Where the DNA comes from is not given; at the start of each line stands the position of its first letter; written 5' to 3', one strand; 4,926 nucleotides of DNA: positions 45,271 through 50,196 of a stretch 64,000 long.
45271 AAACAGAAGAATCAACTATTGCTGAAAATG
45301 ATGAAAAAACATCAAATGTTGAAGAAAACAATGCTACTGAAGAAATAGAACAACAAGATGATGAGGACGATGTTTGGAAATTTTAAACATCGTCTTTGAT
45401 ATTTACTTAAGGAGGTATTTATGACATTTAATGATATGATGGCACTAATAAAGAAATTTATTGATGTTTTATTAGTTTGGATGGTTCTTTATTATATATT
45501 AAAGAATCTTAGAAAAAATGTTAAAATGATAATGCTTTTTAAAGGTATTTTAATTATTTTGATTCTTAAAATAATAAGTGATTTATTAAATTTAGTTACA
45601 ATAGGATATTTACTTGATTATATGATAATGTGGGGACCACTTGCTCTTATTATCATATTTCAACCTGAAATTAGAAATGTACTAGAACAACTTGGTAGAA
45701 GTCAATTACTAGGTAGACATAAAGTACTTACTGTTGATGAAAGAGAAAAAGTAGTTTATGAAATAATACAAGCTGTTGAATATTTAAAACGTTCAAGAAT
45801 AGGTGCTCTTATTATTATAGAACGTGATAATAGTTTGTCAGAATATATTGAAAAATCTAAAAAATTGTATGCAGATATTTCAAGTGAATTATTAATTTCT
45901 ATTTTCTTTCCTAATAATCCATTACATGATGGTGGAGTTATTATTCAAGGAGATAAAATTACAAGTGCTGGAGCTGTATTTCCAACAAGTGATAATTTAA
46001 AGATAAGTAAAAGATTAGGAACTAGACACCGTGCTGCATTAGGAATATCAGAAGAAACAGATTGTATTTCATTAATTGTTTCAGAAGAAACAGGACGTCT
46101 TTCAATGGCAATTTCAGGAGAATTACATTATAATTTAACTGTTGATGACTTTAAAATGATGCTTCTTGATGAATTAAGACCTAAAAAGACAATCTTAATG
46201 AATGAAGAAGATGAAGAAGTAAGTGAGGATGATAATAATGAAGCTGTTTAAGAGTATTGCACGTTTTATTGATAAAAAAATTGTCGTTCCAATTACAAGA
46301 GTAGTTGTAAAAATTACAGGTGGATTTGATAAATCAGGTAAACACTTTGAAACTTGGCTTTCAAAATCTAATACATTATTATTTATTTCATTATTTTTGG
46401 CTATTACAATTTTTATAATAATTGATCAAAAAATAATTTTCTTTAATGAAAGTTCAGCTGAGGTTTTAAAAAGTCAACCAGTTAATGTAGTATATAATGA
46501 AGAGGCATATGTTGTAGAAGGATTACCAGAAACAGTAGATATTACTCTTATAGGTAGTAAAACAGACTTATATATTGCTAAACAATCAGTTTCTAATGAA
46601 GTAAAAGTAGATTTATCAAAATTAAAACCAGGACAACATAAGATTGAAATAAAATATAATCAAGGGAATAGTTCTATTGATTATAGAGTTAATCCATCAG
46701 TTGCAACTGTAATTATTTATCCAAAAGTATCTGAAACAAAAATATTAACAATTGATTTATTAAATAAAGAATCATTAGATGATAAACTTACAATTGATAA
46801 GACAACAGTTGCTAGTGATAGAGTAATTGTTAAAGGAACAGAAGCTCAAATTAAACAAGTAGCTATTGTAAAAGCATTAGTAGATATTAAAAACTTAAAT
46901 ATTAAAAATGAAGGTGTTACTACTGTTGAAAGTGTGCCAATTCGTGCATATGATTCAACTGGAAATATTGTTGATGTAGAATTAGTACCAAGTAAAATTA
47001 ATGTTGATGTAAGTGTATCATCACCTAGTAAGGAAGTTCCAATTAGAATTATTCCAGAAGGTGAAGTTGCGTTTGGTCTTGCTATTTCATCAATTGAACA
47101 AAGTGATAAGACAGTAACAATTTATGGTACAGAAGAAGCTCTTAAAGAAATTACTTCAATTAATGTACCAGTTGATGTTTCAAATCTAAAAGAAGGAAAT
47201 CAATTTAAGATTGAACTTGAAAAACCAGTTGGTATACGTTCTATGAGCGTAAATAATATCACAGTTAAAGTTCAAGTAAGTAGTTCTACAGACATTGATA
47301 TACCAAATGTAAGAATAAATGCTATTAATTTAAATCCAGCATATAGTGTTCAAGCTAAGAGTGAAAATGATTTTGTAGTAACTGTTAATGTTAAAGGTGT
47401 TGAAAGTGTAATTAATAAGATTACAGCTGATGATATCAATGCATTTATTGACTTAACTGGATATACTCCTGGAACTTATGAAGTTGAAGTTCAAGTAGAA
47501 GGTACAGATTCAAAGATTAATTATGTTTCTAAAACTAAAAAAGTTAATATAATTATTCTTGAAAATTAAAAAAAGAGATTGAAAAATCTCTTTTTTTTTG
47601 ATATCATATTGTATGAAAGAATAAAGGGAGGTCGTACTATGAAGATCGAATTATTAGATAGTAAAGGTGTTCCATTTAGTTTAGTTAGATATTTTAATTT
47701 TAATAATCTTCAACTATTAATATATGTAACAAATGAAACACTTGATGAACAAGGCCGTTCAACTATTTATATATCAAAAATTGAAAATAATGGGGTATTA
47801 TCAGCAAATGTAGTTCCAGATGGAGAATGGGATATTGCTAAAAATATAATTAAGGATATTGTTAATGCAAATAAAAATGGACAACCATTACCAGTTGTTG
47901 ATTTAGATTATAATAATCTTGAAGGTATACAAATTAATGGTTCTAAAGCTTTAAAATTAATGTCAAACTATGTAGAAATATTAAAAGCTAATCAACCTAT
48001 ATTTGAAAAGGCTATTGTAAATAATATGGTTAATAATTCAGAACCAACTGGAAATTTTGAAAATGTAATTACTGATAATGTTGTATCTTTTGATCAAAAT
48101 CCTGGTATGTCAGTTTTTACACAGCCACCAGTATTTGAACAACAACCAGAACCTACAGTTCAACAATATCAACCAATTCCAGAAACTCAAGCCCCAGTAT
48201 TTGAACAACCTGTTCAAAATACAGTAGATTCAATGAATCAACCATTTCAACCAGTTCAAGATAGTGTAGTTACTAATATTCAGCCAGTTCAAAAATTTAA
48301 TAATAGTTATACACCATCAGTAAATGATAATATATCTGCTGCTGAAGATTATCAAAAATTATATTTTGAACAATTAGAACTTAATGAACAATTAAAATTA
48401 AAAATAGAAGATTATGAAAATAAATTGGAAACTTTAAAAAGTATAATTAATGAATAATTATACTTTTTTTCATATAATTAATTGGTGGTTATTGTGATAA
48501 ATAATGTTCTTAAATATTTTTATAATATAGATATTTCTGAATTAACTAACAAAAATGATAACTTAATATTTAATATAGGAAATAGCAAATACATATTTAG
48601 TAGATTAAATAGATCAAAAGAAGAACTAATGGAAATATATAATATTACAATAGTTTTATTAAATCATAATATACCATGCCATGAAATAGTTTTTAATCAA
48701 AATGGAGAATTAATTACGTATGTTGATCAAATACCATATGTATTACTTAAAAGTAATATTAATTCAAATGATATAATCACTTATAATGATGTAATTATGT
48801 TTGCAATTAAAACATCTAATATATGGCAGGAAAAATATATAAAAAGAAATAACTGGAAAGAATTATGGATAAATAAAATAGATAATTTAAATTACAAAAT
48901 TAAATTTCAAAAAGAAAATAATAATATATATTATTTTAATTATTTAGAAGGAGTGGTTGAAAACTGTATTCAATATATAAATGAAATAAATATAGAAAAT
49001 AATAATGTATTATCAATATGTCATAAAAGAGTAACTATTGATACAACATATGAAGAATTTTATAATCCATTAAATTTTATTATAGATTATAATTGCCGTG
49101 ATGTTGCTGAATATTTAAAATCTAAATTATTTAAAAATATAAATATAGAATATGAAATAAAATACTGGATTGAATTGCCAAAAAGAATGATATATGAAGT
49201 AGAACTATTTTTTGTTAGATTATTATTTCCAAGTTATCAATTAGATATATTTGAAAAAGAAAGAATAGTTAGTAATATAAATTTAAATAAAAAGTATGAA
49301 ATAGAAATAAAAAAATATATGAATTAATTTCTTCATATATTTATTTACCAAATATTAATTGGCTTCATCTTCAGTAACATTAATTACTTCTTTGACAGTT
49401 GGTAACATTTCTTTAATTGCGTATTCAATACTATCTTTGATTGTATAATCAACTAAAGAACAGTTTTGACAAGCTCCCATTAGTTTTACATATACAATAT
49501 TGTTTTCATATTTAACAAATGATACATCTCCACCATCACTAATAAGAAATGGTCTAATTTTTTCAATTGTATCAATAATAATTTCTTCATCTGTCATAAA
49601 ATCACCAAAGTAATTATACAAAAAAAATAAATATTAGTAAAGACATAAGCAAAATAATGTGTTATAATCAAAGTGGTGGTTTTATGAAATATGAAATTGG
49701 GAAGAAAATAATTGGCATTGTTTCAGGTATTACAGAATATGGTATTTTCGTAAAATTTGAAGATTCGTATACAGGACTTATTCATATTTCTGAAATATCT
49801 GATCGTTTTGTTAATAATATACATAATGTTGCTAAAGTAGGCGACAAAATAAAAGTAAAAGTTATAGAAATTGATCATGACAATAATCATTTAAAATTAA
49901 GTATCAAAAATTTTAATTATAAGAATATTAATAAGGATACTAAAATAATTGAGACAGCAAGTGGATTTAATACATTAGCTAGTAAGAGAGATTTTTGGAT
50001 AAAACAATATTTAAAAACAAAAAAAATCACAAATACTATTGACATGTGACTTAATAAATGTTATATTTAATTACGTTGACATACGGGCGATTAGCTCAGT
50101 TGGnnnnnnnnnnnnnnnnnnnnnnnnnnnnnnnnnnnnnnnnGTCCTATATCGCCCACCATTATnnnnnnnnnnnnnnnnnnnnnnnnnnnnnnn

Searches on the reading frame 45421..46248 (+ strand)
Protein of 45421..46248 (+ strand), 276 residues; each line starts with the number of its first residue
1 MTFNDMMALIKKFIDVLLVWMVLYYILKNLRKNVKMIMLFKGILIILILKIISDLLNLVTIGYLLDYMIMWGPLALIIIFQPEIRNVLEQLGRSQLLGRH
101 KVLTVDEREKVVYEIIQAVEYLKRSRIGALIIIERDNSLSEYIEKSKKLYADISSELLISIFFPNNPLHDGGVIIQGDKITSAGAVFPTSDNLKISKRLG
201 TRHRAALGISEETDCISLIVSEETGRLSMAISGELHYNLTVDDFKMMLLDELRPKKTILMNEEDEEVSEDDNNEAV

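Call 27: search_protein_families(library=pfam, proteins=[window:45421-46248:+], max_evalue=0.00001)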
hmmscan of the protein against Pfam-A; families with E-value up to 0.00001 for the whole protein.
window:45421-46248:+ (276 aa): 2 families
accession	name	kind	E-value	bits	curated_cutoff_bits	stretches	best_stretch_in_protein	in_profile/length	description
PF02457.21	DAC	-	8.8e-40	135.4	27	1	117-234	2-118/119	DisA bacterial checkpoint controller nucleotide-binding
PF19293.4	CdaA_N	-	5.1e-12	46.2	23.8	1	10-84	7-81/81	CdaA N-terminal transmembrane domain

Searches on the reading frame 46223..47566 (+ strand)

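Call 27: search_protein_families(library=pfam, proteins=[window:46223-47566:+], max_evalue=0.00001)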
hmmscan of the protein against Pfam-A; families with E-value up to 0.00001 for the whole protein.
window:46223-47566:+ (448 aa): 1 family
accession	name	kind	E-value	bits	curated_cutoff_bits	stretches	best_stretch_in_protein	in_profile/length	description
PF07949.17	YbbR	-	1.6e-27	96.1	22.3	2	272-351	1-80/81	YbbR-like protein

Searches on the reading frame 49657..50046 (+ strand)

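Call 30: search_protein_families(library=pfam, proteins=[window:49657-50046:+], max_evalue=0.00001)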
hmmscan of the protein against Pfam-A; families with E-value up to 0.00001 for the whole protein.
window:49657-50046:+ (130 aa): 1 family
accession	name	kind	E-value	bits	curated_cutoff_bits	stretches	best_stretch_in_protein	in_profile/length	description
PF00575.29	S1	-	3.4e-17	63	22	1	11-84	1-74/74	S1 RNA binding domain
